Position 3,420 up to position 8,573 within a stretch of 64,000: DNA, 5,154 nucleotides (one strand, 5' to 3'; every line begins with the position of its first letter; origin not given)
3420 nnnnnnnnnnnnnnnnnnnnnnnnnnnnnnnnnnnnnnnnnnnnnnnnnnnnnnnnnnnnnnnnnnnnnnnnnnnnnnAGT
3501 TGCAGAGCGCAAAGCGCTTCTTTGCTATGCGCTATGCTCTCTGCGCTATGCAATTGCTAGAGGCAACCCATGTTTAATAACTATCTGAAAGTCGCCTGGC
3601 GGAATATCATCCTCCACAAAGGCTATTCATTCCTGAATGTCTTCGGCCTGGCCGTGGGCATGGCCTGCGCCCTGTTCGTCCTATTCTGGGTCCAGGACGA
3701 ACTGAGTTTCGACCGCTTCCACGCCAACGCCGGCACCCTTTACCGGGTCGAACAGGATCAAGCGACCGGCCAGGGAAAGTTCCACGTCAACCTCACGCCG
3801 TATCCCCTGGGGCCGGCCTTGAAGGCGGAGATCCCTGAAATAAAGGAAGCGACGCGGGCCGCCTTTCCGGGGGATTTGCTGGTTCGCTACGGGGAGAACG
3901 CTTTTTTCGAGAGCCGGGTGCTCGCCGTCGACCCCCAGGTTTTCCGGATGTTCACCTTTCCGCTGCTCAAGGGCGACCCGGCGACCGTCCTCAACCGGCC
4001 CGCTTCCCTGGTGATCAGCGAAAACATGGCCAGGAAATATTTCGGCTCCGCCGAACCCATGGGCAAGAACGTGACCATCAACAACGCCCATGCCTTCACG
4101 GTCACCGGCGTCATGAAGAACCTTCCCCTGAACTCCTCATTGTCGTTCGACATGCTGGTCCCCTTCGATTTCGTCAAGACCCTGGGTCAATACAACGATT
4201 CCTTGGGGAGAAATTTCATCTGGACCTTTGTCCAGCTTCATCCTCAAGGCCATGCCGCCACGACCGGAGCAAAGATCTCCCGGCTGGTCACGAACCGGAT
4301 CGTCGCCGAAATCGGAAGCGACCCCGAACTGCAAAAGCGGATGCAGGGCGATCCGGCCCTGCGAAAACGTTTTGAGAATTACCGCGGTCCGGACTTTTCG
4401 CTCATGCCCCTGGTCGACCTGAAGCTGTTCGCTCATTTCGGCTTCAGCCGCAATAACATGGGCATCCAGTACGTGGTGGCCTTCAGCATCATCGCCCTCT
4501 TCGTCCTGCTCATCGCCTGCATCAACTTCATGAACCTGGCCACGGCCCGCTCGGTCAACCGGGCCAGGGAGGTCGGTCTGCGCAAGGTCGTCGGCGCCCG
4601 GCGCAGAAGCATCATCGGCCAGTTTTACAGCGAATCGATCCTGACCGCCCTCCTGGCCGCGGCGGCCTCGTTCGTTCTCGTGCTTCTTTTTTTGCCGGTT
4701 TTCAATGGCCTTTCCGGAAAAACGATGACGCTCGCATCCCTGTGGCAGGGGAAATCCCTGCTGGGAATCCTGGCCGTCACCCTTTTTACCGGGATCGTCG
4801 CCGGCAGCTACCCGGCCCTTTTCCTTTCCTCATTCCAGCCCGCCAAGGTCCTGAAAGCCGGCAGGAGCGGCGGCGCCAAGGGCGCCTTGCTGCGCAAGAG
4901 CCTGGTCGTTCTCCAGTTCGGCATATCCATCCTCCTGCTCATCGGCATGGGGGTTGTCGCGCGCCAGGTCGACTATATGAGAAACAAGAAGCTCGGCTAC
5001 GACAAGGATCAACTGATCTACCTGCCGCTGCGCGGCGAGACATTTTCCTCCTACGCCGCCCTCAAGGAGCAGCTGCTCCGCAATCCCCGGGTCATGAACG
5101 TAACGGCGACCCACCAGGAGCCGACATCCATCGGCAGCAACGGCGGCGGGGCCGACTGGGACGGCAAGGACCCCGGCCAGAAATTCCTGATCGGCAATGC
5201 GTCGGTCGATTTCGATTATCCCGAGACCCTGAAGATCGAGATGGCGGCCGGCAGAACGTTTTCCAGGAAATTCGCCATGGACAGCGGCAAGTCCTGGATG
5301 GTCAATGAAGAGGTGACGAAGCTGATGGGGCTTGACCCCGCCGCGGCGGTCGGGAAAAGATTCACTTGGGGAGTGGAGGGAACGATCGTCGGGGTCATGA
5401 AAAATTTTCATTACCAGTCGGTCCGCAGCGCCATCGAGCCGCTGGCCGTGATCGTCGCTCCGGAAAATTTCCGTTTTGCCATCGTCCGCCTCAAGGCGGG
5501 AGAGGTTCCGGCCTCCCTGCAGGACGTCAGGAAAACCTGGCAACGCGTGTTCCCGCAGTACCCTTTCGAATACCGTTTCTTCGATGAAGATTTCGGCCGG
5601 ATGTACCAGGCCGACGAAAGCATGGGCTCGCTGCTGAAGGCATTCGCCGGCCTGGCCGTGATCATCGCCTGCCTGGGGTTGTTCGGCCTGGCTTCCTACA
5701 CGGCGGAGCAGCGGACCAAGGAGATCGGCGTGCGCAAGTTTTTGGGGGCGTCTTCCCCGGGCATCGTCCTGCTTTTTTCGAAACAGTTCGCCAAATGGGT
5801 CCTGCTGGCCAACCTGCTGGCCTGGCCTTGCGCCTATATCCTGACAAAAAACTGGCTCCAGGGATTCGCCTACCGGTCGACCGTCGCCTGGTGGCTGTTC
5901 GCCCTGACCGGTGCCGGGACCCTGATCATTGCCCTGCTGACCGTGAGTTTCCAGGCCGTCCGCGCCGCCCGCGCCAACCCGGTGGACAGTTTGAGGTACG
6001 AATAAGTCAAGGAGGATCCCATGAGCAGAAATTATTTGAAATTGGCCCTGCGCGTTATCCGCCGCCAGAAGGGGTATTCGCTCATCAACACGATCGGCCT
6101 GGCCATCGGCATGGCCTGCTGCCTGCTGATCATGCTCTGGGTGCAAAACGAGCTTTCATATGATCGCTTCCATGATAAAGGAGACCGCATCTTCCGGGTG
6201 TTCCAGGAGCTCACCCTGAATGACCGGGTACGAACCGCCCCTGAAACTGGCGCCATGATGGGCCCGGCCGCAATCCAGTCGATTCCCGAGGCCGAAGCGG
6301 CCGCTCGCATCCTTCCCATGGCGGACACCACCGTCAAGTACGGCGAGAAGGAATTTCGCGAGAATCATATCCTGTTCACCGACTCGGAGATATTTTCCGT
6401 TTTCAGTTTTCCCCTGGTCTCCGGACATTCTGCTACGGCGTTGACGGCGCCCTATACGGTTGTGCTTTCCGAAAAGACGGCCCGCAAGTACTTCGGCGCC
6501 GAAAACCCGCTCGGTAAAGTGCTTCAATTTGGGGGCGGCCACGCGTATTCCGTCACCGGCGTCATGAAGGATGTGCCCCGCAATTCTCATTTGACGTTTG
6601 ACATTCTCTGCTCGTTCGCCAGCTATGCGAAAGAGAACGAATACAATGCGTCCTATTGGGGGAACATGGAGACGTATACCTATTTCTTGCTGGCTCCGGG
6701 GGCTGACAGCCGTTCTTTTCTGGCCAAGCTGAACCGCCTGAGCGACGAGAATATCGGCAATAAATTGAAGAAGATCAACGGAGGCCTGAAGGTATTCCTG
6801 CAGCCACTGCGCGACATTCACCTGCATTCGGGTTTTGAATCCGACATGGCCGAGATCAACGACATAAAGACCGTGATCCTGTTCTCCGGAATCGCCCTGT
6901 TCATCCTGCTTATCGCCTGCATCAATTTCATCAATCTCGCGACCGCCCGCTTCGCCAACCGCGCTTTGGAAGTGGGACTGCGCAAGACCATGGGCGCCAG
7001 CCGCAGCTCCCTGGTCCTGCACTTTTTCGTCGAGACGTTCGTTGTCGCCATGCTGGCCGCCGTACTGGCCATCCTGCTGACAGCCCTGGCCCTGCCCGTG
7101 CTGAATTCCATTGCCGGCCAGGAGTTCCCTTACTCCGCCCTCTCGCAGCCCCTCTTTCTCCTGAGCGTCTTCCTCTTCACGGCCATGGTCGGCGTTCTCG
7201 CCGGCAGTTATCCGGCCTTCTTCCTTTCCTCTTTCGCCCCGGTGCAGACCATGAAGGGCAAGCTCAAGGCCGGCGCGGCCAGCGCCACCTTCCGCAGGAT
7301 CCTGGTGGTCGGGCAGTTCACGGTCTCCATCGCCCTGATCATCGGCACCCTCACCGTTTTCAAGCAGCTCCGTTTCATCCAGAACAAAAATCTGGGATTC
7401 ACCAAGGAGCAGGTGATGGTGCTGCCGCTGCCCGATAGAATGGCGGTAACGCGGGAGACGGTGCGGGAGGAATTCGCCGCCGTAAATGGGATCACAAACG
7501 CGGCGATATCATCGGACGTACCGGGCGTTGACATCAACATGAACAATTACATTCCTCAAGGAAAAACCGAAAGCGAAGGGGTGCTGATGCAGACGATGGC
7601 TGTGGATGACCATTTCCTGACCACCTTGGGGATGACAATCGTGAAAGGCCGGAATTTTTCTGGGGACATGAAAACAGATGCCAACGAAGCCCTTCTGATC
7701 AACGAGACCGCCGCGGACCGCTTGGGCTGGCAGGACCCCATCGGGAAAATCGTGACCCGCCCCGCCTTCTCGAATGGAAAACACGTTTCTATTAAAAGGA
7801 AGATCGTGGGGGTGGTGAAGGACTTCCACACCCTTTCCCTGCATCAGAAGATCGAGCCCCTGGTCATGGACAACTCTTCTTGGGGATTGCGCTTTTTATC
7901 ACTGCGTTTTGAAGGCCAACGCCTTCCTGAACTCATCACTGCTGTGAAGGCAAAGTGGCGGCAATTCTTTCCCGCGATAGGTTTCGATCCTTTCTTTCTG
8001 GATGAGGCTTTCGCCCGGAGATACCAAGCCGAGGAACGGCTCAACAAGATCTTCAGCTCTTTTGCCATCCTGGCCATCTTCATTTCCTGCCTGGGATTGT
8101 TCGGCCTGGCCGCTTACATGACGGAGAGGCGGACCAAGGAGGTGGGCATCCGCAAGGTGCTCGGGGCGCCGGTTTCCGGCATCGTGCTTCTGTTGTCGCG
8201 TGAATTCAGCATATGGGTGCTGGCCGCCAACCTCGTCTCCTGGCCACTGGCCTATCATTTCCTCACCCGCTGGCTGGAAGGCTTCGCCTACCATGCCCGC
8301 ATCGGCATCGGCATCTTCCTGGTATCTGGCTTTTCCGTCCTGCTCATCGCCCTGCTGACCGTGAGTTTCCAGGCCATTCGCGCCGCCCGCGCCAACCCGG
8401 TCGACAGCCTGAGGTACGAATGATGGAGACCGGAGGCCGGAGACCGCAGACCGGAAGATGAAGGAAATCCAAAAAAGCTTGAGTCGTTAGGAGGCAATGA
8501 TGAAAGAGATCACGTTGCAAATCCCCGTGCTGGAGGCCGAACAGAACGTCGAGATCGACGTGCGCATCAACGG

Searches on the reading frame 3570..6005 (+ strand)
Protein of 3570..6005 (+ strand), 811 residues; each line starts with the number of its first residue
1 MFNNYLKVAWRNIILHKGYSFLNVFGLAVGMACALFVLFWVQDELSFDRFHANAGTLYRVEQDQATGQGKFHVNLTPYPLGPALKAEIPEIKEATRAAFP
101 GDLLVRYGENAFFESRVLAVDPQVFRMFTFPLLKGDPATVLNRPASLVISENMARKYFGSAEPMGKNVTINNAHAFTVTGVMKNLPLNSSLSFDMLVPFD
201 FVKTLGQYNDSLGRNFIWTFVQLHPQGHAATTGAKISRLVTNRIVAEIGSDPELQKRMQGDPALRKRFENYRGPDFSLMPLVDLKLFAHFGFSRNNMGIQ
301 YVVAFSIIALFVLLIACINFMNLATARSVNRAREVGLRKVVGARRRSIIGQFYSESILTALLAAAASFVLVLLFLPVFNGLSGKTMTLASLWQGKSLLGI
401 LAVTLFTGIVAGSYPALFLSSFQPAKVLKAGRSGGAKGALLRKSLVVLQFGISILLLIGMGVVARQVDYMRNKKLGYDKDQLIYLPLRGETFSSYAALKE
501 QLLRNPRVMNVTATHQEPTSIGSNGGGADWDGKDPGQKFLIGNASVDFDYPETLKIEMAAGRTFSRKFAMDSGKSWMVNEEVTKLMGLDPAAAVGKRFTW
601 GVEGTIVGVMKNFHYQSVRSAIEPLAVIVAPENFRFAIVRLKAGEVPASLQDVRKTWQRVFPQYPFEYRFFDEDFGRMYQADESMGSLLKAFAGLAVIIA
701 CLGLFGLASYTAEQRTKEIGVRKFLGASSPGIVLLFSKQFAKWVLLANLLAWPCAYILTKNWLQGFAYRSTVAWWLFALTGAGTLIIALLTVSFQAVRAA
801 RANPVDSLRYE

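Call 7: search_protein_families(library=pfam, proteins=[window:3570-6005:+], max_evalue=1)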
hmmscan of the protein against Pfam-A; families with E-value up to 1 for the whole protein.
window:3570-6005:+ (811 aa): 2 families
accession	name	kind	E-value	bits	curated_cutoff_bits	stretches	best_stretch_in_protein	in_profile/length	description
PF12704.14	MacB_PCD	-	1e-35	124.3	27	2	20-238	1-206/207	MacB-like periplasmic core domain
PF02687.27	FtsX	-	8.7e-19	68.2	25.5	2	307-424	2-120/120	FtsX-like permease C-terminal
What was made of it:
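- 3570..6005 (+): Duplicated MacB-type permease, 811 aa (paralogue 3). Pfam MacB_PCD 1e-35 and FtsX 8.7e-19 (call 7)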

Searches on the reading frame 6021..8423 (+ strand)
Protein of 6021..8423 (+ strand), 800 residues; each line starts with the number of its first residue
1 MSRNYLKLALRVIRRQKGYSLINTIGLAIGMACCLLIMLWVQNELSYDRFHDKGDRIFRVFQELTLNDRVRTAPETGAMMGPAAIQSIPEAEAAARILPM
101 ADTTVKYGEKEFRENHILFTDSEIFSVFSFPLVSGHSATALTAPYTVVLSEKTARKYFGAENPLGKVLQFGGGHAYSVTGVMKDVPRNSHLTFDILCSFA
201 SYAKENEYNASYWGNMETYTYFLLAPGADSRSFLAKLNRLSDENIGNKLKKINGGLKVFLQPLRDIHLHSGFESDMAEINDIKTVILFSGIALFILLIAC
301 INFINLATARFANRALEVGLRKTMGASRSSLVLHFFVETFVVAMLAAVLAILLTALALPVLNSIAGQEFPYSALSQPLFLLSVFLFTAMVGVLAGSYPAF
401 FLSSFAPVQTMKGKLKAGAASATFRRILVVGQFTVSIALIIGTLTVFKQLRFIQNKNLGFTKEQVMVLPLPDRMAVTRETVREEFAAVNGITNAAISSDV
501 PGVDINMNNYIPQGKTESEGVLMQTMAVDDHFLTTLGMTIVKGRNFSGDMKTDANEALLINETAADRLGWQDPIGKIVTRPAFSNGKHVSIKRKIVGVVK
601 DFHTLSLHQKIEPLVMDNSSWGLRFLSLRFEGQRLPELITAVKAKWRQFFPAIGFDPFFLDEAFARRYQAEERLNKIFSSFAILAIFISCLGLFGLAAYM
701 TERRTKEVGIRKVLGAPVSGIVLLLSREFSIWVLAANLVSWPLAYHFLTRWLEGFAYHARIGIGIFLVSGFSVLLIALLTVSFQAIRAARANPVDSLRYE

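Call 7: search_protein_families(library=pfam, proteins=[window:6021-8423:+], max_evalue=1)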
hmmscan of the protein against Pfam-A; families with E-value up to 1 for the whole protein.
window:6021-8423:+ (800 aa): 2 families
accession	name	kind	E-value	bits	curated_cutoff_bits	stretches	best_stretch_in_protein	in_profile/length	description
PF12704.14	MacB_PCD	-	3.1e-37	129.3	27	2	20-239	1-206/207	MacB-like periplasmic core domain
PF02687.27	FtsX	-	3.3e-18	66.3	25.5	2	291-404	3-117/120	FtsX-like permease C-terminal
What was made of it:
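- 6021..8423 (+): Duplicated MacB-type permease, 800 aa (paralogue 4, 'permease 4'). Pfam MacB_PCD 3.1e-37 and FtsX 3.3e-18 (call 7).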

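Call 8: search_protein_families(library=ncbifam, proteins=[window:6021-8423:+], max_evalue=1)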
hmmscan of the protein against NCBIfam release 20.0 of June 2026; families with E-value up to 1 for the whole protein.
window:6021-8423:+ (800 aa): 8 families
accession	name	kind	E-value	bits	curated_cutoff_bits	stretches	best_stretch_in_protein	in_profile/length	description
TIGR03434.1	ADOP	subfamily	1.6e-91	307.6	622.3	1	6-800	5-803/803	ADOP family duplicated permease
NF038008.1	ABC_perm_DarB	equivalog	2.8e-44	151.2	700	1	20-781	12-767/777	darobactin export ABC transporter permease subunit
NF007826.0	PRK10535.1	equivalog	1.7e-08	33.2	966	2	283-410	519-644/648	macrolide ABC transporter ATP-binding protein/permease MacB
NF038347.1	FtsX_Gpos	exception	0.0021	17.5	225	1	275-397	156-285/296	permease-like cell division protein FtsX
NF038346.1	FtsX_actino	exception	0.073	12.4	250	1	290-400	185-299/308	permease-like cell division protein FtsX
TIGR02212.1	lolCE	equivalog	0.11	11.4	362.45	0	765-800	377-411/411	lipoprotein-releasing ABC transporter permease subunit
NF038009.1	TatB_1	subfamily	0.12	12.6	100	0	758-785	20-47/70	twin-arginine translocation system-associated protein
NF008076.0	PRK10814.1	exception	0.76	8.7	473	0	752-800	351-399/399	lipoprotein-releasing ABC transporter permease subunit LolC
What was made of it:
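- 6021..8423 (+): NCBIfam ADOP scores 307.6 bits, below the 622.3 cut-off (call 8).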
